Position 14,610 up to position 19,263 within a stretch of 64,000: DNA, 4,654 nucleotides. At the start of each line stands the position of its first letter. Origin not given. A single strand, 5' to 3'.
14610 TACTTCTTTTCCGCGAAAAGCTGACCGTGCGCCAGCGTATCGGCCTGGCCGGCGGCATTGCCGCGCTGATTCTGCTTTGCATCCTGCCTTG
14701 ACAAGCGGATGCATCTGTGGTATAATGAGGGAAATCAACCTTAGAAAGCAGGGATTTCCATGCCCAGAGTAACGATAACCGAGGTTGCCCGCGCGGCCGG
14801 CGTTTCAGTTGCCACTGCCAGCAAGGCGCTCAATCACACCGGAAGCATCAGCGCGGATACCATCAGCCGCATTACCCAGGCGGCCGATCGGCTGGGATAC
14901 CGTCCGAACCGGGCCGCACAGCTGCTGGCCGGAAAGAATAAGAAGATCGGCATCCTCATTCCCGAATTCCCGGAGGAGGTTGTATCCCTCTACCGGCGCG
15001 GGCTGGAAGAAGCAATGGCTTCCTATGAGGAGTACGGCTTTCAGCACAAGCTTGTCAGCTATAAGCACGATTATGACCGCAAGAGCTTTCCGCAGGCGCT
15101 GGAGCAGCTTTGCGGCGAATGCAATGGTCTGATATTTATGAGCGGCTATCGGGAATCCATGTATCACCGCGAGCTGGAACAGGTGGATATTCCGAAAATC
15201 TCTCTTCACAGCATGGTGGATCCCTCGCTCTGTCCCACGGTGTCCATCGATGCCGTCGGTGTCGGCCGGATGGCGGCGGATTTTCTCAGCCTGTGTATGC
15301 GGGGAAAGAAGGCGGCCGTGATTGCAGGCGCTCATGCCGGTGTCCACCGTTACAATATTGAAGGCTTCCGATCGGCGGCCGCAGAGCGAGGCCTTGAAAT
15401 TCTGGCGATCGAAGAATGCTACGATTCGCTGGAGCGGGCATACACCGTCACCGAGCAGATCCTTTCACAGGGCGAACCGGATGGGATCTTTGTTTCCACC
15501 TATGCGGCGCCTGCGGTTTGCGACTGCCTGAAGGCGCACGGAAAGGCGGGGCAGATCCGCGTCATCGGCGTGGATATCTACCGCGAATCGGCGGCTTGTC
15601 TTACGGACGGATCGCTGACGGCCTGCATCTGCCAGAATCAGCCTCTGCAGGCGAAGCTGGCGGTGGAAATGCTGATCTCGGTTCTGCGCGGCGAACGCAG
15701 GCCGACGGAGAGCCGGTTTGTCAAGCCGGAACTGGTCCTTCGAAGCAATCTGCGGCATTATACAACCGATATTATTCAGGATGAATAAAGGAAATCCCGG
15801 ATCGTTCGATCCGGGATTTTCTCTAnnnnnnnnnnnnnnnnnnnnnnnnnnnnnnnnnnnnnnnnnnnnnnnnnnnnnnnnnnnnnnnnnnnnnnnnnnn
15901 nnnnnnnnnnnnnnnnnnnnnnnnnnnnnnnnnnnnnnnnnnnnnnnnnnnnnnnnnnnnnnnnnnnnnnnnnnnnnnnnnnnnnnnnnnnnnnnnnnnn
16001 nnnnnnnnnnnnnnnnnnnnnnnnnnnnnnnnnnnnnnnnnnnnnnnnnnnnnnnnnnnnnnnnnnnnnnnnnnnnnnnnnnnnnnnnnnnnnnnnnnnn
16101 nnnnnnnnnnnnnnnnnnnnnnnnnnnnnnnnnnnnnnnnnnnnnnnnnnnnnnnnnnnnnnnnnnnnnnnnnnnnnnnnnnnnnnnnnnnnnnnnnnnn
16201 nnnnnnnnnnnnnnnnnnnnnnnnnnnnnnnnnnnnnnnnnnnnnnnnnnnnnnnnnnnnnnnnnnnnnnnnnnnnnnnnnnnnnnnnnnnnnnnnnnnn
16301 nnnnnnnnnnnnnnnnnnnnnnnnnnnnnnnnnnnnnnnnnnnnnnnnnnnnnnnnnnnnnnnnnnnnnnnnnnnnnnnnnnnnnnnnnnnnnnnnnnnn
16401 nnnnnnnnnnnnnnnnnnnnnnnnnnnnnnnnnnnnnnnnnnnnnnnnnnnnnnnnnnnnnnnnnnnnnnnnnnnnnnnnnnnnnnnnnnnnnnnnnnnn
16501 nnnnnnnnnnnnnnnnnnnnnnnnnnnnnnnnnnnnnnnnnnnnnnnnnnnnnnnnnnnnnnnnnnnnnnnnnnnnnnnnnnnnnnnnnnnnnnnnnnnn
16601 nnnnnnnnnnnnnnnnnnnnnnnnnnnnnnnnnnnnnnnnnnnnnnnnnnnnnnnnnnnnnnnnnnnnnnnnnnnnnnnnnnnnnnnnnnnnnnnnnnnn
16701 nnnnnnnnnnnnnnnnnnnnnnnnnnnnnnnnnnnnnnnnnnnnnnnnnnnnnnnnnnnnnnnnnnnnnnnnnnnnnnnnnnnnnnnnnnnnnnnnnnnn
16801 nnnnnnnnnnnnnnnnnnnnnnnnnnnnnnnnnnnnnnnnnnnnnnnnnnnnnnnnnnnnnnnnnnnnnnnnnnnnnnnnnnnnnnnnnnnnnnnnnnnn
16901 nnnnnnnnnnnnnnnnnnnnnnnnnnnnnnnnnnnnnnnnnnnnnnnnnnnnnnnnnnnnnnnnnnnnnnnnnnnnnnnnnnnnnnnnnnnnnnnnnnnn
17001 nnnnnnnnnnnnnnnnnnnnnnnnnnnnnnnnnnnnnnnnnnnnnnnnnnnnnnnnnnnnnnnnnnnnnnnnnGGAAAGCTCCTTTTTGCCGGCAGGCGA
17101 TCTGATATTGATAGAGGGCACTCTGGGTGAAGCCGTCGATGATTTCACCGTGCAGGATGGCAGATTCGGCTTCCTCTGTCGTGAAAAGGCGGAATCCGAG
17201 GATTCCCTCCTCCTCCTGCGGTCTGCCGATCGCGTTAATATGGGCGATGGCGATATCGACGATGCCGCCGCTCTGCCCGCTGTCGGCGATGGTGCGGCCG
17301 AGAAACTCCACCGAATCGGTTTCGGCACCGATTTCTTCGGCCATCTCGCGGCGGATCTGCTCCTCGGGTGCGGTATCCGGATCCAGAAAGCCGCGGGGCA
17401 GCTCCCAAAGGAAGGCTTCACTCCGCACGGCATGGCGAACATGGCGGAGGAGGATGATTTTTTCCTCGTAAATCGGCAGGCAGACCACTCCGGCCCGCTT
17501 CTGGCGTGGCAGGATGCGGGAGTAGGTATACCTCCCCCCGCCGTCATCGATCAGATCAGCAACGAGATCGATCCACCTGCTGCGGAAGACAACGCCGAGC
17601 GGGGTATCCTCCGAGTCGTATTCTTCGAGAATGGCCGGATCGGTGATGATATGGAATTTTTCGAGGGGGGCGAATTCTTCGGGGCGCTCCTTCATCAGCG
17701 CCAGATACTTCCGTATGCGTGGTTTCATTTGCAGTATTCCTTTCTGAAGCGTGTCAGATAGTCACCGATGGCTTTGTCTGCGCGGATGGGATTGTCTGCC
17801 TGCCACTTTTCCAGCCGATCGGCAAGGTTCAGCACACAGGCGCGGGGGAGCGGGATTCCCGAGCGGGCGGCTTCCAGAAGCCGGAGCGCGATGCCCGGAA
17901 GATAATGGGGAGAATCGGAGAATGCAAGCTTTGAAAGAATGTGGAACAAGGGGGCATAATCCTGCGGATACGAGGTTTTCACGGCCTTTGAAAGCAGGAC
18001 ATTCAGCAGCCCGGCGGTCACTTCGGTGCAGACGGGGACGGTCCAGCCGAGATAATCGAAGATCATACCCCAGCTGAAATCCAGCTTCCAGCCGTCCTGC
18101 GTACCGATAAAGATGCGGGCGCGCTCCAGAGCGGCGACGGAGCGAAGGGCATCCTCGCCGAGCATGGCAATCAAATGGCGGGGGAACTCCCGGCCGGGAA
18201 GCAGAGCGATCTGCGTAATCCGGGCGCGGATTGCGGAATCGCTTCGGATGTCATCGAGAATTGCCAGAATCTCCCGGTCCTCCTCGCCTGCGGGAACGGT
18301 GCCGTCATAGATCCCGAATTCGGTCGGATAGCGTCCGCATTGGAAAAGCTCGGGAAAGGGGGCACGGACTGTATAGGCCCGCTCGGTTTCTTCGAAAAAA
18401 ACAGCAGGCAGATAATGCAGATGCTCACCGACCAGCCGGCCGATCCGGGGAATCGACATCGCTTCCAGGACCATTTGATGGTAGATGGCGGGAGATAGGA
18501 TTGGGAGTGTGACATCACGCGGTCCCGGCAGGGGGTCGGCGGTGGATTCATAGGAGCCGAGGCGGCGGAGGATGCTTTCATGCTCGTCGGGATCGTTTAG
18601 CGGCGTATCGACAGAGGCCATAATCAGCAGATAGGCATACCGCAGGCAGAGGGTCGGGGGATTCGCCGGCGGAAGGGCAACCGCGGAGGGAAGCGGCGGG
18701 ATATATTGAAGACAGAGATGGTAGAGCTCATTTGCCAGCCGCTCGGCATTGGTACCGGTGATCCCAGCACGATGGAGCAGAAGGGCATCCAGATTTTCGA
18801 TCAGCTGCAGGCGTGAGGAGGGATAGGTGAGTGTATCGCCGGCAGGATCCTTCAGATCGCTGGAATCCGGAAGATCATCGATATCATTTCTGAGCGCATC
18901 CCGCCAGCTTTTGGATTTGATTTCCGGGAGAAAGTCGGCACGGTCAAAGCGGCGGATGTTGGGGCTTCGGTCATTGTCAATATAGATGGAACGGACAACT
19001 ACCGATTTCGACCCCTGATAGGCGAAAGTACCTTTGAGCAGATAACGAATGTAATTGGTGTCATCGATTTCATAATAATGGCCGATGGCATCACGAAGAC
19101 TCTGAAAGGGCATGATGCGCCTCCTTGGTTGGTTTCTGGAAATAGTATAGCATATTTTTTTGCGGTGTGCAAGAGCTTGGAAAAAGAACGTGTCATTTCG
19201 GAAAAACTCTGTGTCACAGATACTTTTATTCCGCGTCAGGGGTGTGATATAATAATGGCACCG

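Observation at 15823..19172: Tightly coupled three-gene operon: unknown 462-aa protein, NUDIX hydrolase, unknown 416-aa protein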

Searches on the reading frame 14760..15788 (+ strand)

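Call 35: search_protein_families(library=pfam, proteins=[window:14760-15788:+], max_evalue=0.001)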
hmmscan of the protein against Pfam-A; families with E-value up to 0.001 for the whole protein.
window:14760-15788:+ (342 aa): 4 families
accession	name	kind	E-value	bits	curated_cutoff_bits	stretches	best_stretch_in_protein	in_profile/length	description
PF13407.12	Peripla_BP_4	-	1.7e-22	80.7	35.1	1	158-312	96-257/258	Periplasmic binding protein domain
PF00356.27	LacI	-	2.3e-15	56.6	27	1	5-50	1-46/46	Bacterial regulatory proteins, lacI family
PF13377.12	Peripla_BP_3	-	8e-13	49.2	26.5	1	195-329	25-165/167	Periplasmic binding protein-like domain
PF01381.28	HTH_3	-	0.00057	20.3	23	0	5-40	11-46/55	Helix-turn-helix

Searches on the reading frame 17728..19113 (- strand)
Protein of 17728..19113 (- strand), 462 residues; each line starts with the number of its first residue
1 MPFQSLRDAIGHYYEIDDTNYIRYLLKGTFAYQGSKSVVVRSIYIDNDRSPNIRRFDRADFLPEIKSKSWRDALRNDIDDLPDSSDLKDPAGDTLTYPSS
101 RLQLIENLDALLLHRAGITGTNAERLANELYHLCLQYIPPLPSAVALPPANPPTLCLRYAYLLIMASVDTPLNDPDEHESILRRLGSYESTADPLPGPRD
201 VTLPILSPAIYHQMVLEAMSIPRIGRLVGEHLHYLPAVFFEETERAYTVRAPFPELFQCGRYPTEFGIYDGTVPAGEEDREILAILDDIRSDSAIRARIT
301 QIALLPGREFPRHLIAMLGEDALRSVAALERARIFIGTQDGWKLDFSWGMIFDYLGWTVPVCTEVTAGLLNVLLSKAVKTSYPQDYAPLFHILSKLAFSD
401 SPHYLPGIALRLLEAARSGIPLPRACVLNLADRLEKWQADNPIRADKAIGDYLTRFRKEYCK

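Call 72: predict_structure(alignment_id=A3)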
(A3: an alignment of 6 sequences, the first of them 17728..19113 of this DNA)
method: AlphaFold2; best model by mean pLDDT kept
length: 462 residues; sequences in the alignment: 6
mean_pLDDT: 44.1   pTM: 0.26
mean pLDDT of the five models: 44.1, 42.5, 40.7, 40.4, 36.0
residues with pLDDT >= 90: 0; 70-90: 8; 50-70: 150; < 50: 304
segments of 3 or more residues with pLDDT < 50: 1-3, 22-127, 133-174, 176-281, 304-308, 346-351, 360-368, 380-386, 446-450, 459-462
pLDDT, mean of each block of 10 residues (from residue 1): 51 58 43 27 31 31 32 32 36 31 33 32 46 46 35 40 44 47 40 29 29 37 32 29 25 23 24 34 57 59 52 66 64 62 54 50 49 52 48 58 62 65 67 70 52 49 38
secondary structure, 60 per line:
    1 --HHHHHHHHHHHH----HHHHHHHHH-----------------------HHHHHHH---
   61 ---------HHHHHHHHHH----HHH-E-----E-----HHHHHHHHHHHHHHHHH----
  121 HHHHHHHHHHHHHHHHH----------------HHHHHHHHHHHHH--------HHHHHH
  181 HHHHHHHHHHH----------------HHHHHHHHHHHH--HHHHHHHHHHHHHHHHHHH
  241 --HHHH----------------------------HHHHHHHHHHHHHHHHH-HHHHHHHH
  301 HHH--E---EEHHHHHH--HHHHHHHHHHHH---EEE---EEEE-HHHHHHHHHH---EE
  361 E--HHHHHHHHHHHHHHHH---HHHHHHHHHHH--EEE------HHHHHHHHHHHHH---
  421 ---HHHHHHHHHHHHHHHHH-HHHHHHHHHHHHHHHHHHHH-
elements in order: H3-14 H19-27 H51-57 H70-79 H100-116 H121-137 H154-166 H175-191 H208-219 H222-240 H243-246 H275-291 H293-303 H312-317 H320-331 E335-337 E341-344 H346-355 E359-361 H364-379 H383-393 E396-398 H405-417 H424-440 H442-461

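Call 81: fold_search(model_id=the predicted structure, library=pdb)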
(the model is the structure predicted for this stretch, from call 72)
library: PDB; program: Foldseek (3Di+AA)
matches with E <= 10: 244; with E <= 0.001: 0
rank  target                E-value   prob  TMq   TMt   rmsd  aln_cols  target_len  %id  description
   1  6qvz_A                2.9e-01  0.60  0.11  0.21  12.4       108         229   12  The Transcriptional Regulator PrfA-L140H mutant from Listeria Monocytogenes (released 2020-04-01)
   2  8tji_B                4.0e-01  0.20  0.12  0.16  14.6       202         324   13  SAM-dependent methyltransferase RedM, apo (released 2023-12-13)
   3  8tjk_A                4.7e-01  0.18  0.12  0.16  14.5       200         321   12  SAM-dependent methyltransferase RedM bound to SAH (released 2023-12-13)
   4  5h7c_A                5.5e-01  0.13  0.14  0.16  20.3       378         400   12  Crystal structure of a repeat protein with two Protein A-DHR14 repeat modules (released 2017-06-28)
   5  2ply_A                5.5e-01  0.12  0.10  0.15  14.6       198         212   14  Structure of the mRNA binding fragment of elongation factor SelB in complex with SECIS RNA. (released 2007-11-06)
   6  5h7c_C                7.5e-01  0.10  0.15  0.17  23.3       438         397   12  Crystal structure of a repeat protein with two Protein A-DHR14 repeat modules (released 2017-06-28)
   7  6xh5_A                8.7e-01  0.38  0.13  0.17  12.5       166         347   12  Hierarchical design of multi-scale protein complexes by combinatorial assembly of oligomeric helical bundle and repeat (released 2021-06-02)
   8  5cwh                  9.2e-01  0.25  0.15  0.33  11.0       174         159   13  Crystal structure of de novo designed helical repeat protein DHR14 (released 2015-12-16)
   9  6xh5_B                1.1e+00  0.21  0.13  0.17  12.6       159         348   15  Hierarchical design of multi-scale protein complexes by combinatorial assembly of oligomeric helical bundle and repeat (released 2021-06-02)
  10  8fbk                  1.3e+00  0.16  0.15  0.26  14.8       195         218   16  Improving the secretion of designed protein assemblies through negative design of cryptic transmembrane domains (released 2023-03-22)
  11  8tjj_D                1.3e+00  0.11  0.12  0.16  14.6       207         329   13  SAM-dependent methyltransferase RedM bound to SAM (released 2023-12-13)
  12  6qw1_A                1.4e+00  0.23  0.11  0.21  12.3       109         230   13  The Transcriptional Regulator PrfA-L140F mutant from Listeria Monocytogenes (released 2020-04-01)
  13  4pjr                  1.4e+00  0.09  0.10  0.23  13.8       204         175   13  Crystal structure of designed cPPR-NRE protein (released 2014-12-24)
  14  5h78_A                1.5e+00  0.12  0.13  0.25  19.6       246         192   13  Crystal structure of the PKA-DHR14 fusion protein (released 2017-06-28)
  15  8tjj_A                1.5e+00  0.10  0.13  0.17  14.9       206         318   14  SAM-dependent methyltransferase RedM bound to SAM (released 2023-12-13)
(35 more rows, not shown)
